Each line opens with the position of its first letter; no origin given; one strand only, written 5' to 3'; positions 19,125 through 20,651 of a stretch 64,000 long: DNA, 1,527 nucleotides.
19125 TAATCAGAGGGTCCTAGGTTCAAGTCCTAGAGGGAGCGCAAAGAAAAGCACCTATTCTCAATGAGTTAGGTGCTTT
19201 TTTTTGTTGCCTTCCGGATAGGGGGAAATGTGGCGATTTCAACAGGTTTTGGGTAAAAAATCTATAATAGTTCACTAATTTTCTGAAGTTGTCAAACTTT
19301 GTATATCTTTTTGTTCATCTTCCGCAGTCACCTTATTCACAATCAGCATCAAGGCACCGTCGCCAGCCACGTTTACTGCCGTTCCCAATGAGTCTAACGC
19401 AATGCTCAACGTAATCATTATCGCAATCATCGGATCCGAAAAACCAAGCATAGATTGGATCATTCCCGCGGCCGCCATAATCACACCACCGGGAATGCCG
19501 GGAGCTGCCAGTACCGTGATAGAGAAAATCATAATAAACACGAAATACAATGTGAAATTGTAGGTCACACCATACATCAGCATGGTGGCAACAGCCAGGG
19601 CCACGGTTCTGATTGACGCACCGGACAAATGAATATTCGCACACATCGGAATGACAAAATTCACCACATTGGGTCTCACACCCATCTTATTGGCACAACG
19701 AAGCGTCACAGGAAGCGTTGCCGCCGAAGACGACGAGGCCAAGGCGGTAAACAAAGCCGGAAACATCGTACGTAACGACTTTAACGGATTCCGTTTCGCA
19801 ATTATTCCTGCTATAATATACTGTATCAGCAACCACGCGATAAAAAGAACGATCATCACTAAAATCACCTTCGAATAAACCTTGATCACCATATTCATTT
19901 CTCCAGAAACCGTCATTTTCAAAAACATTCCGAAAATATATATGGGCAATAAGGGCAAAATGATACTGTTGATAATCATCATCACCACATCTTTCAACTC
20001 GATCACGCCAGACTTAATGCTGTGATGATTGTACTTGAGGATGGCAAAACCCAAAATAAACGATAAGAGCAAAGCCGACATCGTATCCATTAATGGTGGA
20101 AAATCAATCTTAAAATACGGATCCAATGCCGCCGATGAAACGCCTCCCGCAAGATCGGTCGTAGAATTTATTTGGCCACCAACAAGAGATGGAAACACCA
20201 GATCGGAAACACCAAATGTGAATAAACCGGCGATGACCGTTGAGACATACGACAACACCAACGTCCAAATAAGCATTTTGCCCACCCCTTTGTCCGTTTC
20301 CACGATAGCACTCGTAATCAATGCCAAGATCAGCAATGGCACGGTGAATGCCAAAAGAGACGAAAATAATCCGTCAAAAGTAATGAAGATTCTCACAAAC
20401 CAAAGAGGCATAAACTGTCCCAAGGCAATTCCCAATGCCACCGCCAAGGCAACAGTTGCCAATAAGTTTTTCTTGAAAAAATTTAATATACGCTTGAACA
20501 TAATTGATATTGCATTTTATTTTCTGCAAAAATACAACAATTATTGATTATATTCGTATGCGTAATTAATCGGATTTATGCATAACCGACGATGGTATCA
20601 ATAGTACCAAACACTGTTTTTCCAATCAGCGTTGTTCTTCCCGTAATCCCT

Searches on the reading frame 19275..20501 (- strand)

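Call 53: search_protein_families(library=pfam, proteins=[window:19275-20501:-], max_evalue=0.001)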
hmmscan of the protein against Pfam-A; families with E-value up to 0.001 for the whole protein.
window:19275-20501:- (408 aa): 1 family
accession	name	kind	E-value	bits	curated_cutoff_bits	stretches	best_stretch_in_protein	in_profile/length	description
PF00375.23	SDF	-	1.3e-78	265.2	27.9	1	13-390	1-386/387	Sodium:dicarboxylate symporter family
